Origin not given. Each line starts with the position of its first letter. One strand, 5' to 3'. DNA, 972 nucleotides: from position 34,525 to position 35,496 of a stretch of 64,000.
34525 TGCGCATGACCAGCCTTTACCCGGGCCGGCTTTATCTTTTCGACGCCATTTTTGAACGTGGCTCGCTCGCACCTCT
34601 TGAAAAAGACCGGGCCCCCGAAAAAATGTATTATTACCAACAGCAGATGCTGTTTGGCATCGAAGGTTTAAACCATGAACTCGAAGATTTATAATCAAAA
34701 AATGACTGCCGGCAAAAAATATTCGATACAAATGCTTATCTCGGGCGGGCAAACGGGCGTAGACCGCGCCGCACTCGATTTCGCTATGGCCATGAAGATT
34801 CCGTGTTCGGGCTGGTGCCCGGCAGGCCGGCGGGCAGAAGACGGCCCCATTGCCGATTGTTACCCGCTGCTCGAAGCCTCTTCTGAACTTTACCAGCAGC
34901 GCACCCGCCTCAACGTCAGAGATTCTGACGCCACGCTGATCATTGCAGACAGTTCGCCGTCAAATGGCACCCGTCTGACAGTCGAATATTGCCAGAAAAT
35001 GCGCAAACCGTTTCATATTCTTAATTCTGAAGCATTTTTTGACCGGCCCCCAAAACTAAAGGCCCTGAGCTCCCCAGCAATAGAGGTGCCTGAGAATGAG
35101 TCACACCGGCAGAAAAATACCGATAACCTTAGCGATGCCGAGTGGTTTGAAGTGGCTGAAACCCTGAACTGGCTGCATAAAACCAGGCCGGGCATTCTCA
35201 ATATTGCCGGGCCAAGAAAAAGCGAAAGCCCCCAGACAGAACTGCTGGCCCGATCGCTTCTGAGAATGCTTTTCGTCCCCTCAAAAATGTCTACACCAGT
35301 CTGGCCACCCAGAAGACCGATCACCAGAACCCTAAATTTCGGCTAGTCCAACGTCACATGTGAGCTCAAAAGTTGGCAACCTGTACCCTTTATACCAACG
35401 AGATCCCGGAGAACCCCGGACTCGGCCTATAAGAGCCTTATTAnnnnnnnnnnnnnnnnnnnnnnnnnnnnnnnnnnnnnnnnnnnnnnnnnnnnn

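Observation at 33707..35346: Operon of two paralogous 'CCxxCxLN' proteins plus a SLOG/MoCo-carrier-family protein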

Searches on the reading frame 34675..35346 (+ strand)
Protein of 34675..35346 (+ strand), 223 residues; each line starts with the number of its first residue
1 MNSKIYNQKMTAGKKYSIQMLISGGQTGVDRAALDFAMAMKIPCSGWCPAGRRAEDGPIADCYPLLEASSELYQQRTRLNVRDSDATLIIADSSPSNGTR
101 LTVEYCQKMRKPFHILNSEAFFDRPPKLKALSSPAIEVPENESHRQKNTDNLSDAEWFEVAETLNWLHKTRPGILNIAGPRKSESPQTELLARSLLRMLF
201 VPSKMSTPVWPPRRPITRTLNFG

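Call 3: search_protein_families(library=pfam, proteins=[window:34675-35346:+], max_evalue=0.1)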
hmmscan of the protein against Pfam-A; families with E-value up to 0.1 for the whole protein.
window:34675-35346:+ (223 aa): 2 families
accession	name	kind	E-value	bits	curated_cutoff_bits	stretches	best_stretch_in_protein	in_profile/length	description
PF12694.12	cpYpsA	-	1.4e-48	164.7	26.2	2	22-121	2-101/145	Circularly permutated YpsA SLOG family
PF10686.14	YAcAr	-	0.0088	16.3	28.2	1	15-44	27-56/66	YspA, cpYpsA-related SLOG family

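Call 4: search_protein_families(library=ncbifam, proteins=[window:34675-35346:+], max_evalue=0.1)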
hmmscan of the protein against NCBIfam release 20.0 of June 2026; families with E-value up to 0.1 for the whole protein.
window:34675-35346:+ (223 aa): 0 families

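Call 6: search_protein_families(library=padloc, proteins=[window:34675-35346:+], max_evalue=0.1)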
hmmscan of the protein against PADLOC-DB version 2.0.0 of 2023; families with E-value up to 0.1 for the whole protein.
window:34675-35346:+ (223 aa): 2 families
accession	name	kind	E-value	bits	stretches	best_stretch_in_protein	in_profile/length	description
PDLC03961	ShosA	-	0.031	11.6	1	67-140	210-272/303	-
PDLC03927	PsyrA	-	0.059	10.5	0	19-39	162-182/398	-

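Call 24: search_solved_structures(query=window:34675-35346:+, max_evalue=1)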
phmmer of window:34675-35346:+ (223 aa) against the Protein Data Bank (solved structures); distinct sequences matched with E-value up to 1: 3.
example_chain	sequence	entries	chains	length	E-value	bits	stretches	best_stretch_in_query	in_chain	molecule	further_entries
3imk_A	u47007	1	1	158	8e-25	91.2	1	15-113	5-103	Putative molybdenum carrier protein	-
8j5k_Q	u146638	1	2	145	0.2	14.7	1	93-191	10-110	PsbQ'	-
6jlu_Q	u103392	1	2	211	0.37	13.8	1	91-190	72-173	Extrinsic protein in photosystem II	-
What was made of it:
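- On cpYpsA / PF12694 (gene C): I did not model the structure of C. The sequence match to solved structure 3imk (E 8e-25, call 24) is only indirect support.
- Closest known: cpYpsA family. Same: Its score is 164.7 bits against a 26.2 cut-off (call 3), and it matches 3imk at E 8e-25 (call 24).
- Checked: C matches PF12694 cpYpsA at E 1.4e-48 (164.7 bits against a cut-off of 26.2; call 3) and PDB 3imk at E 8e-25 (call 24).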

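Call 45: find_homologous_proteins(query=window:34702-35346:+, max_evalue=0.00001)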
Query window:34702-35346:+ (214 aa): 7952 proteins with E <= 0.00001 among 8000 candidates; the best 120 are listed.
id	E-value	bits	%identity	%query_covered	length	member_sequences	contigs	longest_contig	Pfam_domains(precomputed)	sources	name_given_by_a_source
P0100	1.2e-139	481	99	100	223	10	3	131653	PF12694.13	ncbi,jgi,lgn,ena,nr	ncbi:MAG TPA: putative molybdenum carrier protein [Candidatus Rifleibacterium sp.]|jgi:hypothetical 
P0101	4.3e-139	479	99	100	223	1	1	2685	PF12694.13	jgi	-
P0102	4.0e-137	473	97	100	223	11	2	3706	PF12694.13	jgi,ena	-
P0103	3.0e-133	460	95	100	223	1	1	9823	PF12694.13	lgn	-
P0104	2.3e-131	454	93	100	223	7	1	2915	PF12694.13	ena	-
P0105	5.3e-131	453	92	100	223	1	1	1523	PF12694.13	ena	-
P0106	1.5e-130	451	92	100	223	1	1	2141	PF12694.13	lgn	-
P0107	2.2e-130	451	93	100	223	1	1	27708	PF12694.13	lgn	-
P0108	1.2e-129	448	93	100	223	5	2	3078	PF12694.13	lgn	-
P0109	9.6e-113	393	83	100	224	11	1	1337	PF12694.13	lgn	-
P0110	2.7e-108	379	78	100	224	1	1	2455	PF12694.13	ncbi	-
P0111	1.5e-106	373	76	100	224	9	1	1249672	PF12694.13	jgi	-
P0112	1.2e-105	370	77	100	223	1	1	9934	PF12694.13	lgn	-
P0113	2.7e-99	349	75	95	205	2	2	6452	PF12694.13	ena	-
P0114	5.4e-99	348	76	95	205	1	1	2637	PF12694.13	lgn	-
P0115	7.7e-96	338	75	95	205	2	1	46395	PF12694.13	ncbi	-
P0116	4.4e-55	205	53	93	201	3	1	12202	PF12694.13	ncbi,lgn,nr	ncbi:MAG: putative molybdenum carrier protein [Candidatus Riflebacteria bacterium]|nr:putative molyb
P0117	1.6e-53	200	51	87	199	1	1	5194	PF12694.13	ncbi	-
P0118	1.9e-53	199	52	97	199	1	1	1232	PF12694.13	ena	-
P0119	1.7e-52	196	50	96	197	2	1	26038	PF12694.13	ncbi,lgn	-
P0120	5.7e-52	195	52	94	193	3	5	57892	PF12694.13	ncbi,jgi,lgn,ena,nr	ncbi:MAG TPA: putative molybdenum carrier protein [Candidatus Rifleibacterium sp.]|nr:putative molyb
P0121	9.3e-52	194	49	95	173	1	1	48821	PF12694.13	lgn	-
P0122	2.0e-51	193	50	94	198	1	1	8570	PF12694.13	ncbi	-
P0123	6.2e-51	191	49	95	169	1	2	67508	PF12694.13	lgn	-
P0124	7.5e-51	191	47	95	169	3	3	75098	PF12694.13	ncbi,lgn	-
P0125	1.8e-50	190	50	96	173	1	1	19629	PF12694.13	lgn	-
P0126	1.7e-49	187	49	94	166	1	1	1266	PF12694.13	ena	-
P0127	1.9e-49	186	47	97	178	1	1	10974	PF12694.13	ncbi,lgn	-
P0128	2.1e-49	186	47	96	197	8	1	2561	PF12694.13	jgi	-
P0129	1.2e-48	184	49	94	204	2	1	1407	PF12694.13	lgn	-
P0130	1.4e-48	184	48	97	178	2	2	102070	PF12694.13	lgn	-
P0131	2.5e-48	183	50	94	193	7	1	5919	PF12694.13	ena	-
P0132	3.3e-48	182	51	96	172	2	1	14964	PF02481.22,PF12694.13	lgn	-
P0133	4.9e-48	182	47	97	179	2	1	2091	PF12694.13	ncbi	-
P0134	2.4e-47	180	48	97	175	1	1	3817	PF12694.13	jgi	-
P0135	3.5e-47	179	47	93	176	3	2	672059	PF02481.22,PF12694.13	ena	-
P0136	5.6e-47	178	45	97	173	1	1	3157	PF12694.13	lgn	-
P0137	6.0e-47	178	50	81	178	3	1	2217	PF12694.13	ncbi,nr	ncbi:MAG: hypothetical protein EOM80_17575 [Erysipelotrichia bacterium]|nr:hypothetical protein [Ery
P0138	1.7e-46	177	45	93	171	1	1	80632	PF12694.13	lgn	-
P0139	3.2e-46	176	47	96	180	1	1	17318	PF02481.22,PF12694.13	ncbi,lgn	ncbi:MAG: putative molybdenum carrier protein [Candidatus Rifleibacteriota bacterium]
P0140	3.5e-46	176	46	97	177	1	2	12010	PF12694.13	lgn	-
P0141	8.0e-46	175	47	88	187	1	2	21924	PF12694.13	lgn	-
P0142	4.8e-45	172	44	97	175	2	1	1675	PF12694.13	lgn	-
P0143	9.3e-45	171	45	97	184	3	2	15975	PF12694.13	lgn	-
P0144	1.2e-44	171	43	100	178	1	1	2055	PF12694.13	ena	-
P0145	1.2e-44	171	46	93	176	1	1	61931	PF12694.13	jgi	jgi:hypothetical protein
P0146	1.6e-44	170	45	97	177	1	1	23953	PF12694.13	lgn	-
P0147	2.2e-44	170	47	94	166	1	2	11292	PF12694.13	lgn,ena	-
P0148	2.4e-44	170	46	94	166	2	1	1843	PF12694.13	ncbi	-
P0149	2.8e-44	169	42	89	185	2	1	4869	PF12694.13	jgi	jgi:predicted Rossmann-fold nucleotide-binding protein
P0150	3.5e-44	169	48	94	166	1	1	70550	PF02481.22,PF12694.13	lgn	-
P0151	4.4e-44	169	48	97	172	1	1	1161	PF12694.13,PF18306.7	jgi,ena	-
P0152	1.1e-43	168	45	97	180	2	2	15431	PF02481.22,PF12694.13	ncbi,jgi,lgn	-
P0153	1.2e-43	167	44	97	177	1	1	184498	PF12694.13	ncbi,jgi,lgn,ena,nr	ncbi:MAG: putative molybdenum carrier protein [Candidatus Riflebacteria bacterium]|nr:putative molyb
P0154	1.4e-43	167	46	94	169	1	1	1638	PF12694.13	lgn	-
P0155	2.8e-43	166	45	86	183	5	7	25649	PF12694.13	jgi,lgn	jgi:hypothetical protein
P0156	8.0e-43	165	44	97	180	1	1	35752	PF12694.13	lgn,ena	-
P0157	6.9e-42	162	46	96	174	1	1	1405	PF12694.13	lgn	-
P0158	9.2e-42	161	42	95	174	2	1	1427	PF12694.13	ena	-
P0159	4.7e-41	159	44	97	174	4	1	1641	PF12694.13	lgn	-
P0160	4.8e-41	159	44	95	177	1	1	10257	PF12694.13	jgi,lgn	jgi:ADP-ribose pyrophosphatase YjhB (NUDIX family)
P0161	5.6e-41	159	42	95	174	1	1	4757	PF12694.13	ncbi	-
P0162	5.7e-41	159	43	95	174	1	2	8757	PF12694.13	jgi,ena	-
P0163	9.0e-41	158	41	96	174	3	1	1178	PF12694.13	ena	-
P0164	1.4e-40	157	42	96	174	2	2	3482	PF12694.13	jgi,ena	-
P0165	1.8e-40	157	41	95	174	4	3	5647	PF12694.13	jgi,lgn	jgi:hypothetical protein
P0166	3.4e-40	156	44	95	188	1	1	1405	PF12694.13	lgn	-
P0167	7.0e-40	155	45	86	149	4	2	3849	PF12694.13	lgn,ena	-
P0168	7.9e-40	155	41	97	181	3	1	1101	PF12694.13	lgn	-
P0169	8.9e-40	155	42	98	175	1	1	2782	PF12694.13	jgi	jgi:hypothetical protein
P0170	9.5e-40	155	46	80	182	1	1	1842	PF12694.13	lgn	-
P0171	1.0e-39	155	46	88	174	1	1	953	PF12694.13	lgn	-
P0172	1.2e-39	154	45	95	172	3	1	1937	PF12694.13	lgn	-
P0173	1.3e-39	154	42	87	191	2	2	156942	PF12694.13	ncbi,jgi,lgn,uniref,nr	ncbi:MAG: hypothetical protein OZSIB_0137 [Candidatus Ozemobacter sibiricus]|jgi:hypothetical protei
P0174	1.4e-39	154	43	88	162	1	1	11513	PF12694.13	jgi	jgi:hypothetical protein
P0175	2.9e-39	153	44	93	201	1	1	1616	PF12694.13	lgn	-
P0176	4.6e-39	152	43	86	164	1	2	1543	PF12694.13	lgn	-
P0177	5.4e-39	152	44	94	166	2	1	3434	PF12694.13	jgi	-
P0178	6.9e-39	152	45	86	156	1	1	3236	PF12694.13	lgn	-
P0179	9.9e-39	151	41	88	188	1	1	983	PF12694.13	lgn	-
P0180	1.4e-38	151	44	88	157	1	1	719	PF12694.13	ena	-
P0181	1.6e-38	151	44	84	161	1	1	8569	PF12694.13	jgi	jgi:hypothetical protein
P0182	2.4e-38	150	43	90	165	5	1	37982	PF02481.22,PF12694.13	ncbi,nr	ncbi:MAG TPA: putative molybdenum carrier protein [Rubricoccaceae bacterium]|nr:putative molybdenum 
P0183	2.7e-38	150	44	84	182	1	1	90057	PF12694.13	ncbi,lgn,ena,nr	ncbi:MAG: molybdenum cofactor carrier [Candidatus Riflebacteria bacterium]|nr:molybdenum cofactor ca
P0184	2.8e-38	150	44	87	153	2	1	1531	PF12694.13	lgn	-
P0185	5.9e-38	149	41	94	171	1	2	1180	PF12694.13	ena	-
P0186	7.2e-38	149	45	87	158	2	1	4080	PF12694.13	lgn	-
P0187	7.7e-38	148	44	86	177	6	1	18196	PF12694.13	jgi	jgi:hypothetical protein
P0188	1.0e-37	148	42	92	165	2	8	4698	PF12694.13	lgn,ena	-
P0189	1.2e-37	148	42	96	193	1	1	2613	PF12694.13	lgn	-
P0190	1.9e-37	147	45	86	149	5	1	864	PF12694.13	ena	-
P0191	1.9e-37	147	43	86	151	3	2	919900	PF12694.13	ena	-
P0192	2.1e-37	147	43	84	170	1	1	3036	PF12694.13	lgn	-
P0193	2.3e-37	147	41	87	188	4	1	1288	PF12694.13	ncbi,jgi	jgi:hypothetical protein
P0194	2.5e-37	147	42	84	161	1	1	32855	PF12694.13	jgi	jgi:hypothetical protein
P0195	3.2e-37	146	46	79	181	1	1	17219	PF12694.13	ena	-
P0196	4.1e-37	146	45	86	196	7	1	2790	PF12694.13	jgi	jgi:hypothetical protein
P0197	4.7e-37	146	38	93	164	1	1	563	PF12694.13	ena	-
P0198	5.6e-37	146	40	87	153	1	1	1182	PF12694.13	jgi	jgi:Circularly permutated YpsA SLOG family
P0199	1.4e-36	144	44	79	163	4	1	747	PF12694.13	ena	-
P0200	1.4e-36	144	44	86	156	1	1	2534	PF12694.13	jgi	jgi:hypothetical protein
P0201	1.6e-36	144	40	87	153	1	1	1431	PF12694.13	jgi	jgi:hypothetical protein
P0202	2.1e-36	144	44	85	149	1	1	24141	PF12694.13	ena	-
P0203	2.1e-36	144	44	76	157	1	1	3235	PF12694.13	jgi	jgi:Circularly permutated YpsA SLOG family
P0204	3.5e-36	143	42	86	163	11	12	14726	PF12694.13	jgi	jgi:hypothetical protein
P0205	3.6e-36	143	40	87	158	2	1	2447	PF12694.13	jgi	jgi:hypothetical protein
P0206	3.7e-36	143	42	88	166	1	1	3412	PF12694.13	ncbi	-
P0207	4.2e-36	143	42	84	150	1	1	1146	PF12694.13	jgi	jgi:hypothetical protein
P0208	4.5e-36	143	44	86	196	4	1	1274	PF12694.13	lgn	-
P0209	4.6e-36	143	41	84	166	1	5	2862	PF12694.13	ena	-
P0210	4.7e-36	143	41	85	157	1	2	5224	PF12694.13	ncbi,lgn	-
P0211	4.8e-36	143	41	86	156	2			PF12694.13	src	-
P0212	5.1e-36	143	42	89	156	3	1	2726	PF12694.13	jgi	jgi:Circularly permutated YpsA SLOG family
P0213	5.3e-36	142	43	84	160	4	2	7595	PF12694.13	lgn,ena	-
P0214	5.4e-36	142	44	84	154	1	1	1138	PF12694.13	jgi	-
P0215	5.5e-36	142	42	86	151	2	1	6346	PF12694.13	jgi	-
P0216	5.8e-36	142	41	86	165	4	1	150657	PF12694.13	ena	-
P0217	6.3e-36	142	43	84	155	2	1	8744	PF12694.13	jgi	-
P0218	6.4e-36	142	45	86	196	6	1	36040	PF12694.13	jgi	jgi:hypothetical protein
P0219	6.7e-36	142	42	89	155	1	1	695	PF02481.22,PF12694.13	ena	-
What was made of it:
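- Database names for C include 'putative molybdenum carrier protein' (calls 24, 45).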

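Call 46: find_encoding_contigs(protein=P0182, flank=5000, max_places=2)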
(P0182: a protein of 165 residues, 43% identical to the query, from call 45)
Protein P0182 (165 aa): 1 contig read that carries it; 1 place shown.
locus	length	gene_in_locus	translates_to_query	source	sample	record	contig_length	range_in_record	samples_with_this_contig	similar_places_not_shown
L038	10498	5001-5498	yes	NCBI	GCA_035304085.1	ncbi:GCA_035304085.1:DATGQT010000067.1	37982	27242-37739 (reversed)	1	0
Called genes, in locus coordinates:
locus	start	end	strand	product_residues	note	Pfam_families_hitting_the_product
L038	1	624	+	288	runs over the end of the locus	PF00282:Pyridoxal_deC (faint)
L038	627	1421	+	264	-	PF08032:SpoU_sub_bind, PF00588:SpoU_methylase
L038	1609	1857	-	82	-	-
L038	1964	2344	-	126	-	-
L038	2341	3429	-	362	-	PF03706:LPG_synthase_TM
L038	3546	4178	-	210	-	PF03548:LolA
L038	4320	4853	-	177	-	PF00011:HSP20, PF27746:Small_heat_shock_put (faint), PF17886:ArsA_HSP20 (faint)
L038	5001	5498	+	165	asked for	PF02481:DNA_processg_A (faint), PF12694:cpYpsA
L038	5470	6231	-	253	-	PF03544:TonB_C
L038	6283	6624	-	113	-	-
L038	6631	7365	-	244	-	PF00977:His_biosynth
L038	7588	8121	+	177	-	-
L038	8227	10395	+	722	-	PF00270:DEAD, PF00271:Helicase_C, PF16124:RecQ_Zn_bind, PF09382:RQC, PF00570:HRDC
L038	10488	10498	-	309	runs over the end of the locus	PF01346:FKBP_N, PF00254:FKBP_C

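Call 47: find_encoding_contigs(protein=P0191, flank=5000, max_places=2)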
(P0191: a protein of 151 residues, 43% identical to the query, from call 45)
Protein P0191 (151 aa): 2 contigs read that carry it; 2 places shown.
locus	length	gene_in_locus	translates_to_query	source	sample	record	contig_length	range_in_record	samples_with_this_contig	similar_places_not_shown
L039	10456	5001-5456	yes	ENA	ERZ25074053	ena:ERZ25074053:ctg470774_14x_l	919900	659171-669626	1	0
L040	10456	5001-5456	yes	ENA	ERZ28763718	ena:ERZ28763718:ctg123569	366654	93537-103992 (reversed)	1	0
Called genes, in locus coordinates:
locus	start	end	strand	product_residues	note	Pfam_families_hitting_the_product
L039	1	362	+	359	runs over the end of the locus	PF13384:HTH_23, PF13551:HTH_29, PF13565:HTH_32, PF13358:DDE_3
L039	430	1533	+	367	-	PF13384:HTH_23, PF13518:HTH_28, PF13551:HTH_29, PF13565:HTH_32, PF13358:DDE_3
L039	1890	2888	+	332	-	PF00211:Guanylate_cyc (faint)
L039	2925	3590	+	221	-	PF00515:TPR_1 (faint), PF07719:TPR_2 (faint), PF13414:TPR_11 (faint), PF13431:TPR_17 (faint), PF21033:RMD1-3 (faint)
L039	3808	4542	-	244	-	PF01887:SAM_HAT_N, PF20257:SAM_HAT_C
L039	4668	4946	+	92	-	PF08734:GYD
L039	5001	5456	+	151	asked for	PF12694:cpYpsA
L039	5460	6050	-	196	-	PF14803:Zn_ribbon_Nudix, PF00293:NUDIX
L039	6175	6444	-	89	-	-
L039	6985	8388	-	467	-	PF13428:TPR_14 (faint), PF23914:TPR_CcmH_CycH, PF14559:TPR_19 (faint), PF07719:TPR_2 (faint), PF13174:TPR_6 (faint), PF13181:TPR_8 (faint), PF13431:TPR_17 (faint), PF23914:TPR_CcmH_CycH, +1 more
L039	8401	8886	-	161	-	PF03918:CcmH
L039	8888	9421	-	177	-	PF08534:Redoxin, PF00578:AhpC-TSA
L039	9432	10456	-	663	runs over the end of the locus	PF01578:Cytochrom_C_asm, PF16327:CcmF_C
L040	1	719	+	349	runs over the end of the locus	PF13384:HTH_23, PF13518:HTH_28, PF13551:HTH_29, PF13565:HTH_32, PF13358:DDE_3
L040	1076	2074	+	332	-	PF00211:Guanylate_cyc (faint)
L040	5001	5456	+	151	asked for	PF12694:cpYpsA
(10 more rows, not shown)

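Call 48: find_encoding_contigs(protein=P0216, flank=5000, max_places=2)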
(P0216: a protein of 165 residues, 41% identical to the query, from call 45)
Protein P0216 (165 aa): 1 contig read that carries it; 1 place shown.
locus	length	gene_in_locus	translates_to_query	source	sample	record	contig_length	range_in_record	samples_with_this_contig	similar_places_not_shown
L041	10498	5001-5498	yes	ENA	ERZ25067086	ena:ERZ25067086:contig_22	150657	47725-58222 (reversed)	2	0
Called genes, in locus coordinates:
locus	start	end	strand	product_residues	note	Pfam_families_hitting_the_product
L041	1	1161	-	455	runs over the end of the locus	PF02881:SRP54_N, PF00448:SRP54, PF02978:SRP_SPB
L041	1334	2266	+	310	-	PF01678:DAP_epimerase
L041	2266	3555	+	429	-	PF00919:UPF0004, PF04055:Radical_SAM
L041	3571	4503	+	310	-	PF02881:SRP54_N, PF06414:Zeta_toxin (weak), PF00448:SRP54, PF13401:AAA_22 (faint), PF13604:AAA_30 (weak)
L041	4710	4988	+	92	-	PF08734:GYD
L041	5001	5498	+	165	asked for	PF12694:cpYpsA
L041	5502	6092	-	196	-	PF14803:Zn_ribbon_Nudix, PF00293:NUDIX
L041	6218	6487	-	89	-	-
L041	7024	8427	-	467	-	PF13428:TPR_14 (faint), PF23914:TPR_CcmH_CycH, PF00515:TPR_1 (faint), PF07719:TPR_2 (faint), PF13181:TPR_8 (faint), PF13431:TPR_17 (faint), PF13414:TPR_11 (faint), PF23914:TPR_CcmH_CycH, +1 more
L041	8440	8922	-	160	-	PF03918:CcmH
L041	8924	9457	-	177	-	PF08534:Redoxin, PF00578:AhpC-TSA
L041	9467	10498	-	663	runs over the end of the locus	PF01578:Cytochrom_C_asm, PF16327:CcmF_C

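Call 49: find_encoding_contigs(protein=P0135, flank=5000, max_places=2)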
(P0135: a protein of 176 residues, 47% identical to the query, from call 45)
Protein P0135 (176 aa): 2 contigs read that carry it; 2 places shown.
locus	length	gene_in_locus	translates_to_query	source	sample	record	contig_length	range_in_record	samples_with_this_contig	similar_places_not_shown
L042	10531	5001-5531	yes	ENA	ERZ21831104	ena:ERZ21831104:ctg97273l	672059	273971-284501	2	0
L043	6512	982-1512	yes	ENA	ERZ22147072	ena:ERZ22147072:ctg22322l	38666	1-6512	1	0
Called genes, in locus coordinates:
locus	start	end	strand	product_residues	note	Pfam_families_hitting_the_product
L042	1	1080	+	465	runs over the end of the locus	PF01476:LysM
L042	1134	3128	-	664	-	PF25255:WHD_RNase_II (weak), PF00773:RNB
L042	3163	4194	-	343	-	-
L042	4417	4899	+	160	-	-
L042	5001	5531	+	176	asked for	PF02481:DNA_processg_A (faint), PF12694:cpYpsA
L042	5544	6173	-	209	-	-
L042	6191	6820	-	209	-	-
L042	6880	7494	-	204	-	-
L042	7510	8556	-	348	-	-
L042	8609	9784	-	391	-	PF22746:SHOCT-like_DUF2089-C (weak), PF13349:DUF4097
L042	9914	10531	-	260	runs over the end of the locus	PF01555:N6_N4_Mtase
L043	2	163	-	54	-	?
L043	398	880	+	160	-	-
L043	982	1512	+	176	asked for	PF02481:DNA_processg_A (faint), PF12694:cpYpsA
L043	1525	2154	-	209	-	-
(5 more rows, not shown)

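Call 72: search_protein_families(library=pfam, proteins=[L042:5544-6173:-], max_evalue=0.001)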
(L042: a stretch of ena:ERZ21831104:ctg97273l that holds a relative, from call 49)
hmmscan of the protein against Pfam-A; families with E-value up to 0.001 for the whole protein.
L042:5544-6173:- (209 aa): 0 families

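Call 86: find_related_loci(query=A7, collection=metagenome_contigs, flank=5000)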
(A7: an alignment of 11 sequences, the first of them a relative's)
Query A7 (160 aa) in metagenome_contigs; peptide patterns used: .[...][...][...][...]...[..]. (x = any residue, [..] = any of these).
23 stretches matched a pattern; 4 encode a relative of the query (tblastn E <= 1e-3); 4 distinct loci.
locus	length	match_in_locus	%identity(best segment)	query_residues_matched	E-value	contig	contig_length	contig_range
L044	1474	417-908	44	1-160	3e-42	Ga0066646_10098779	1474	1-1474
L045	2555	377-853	38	1-151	2e-30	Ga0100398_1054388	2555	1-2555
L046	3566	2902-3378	38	1-151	2e-30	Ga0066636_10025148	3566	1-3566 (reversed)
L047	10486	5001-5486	36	1-154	4e-29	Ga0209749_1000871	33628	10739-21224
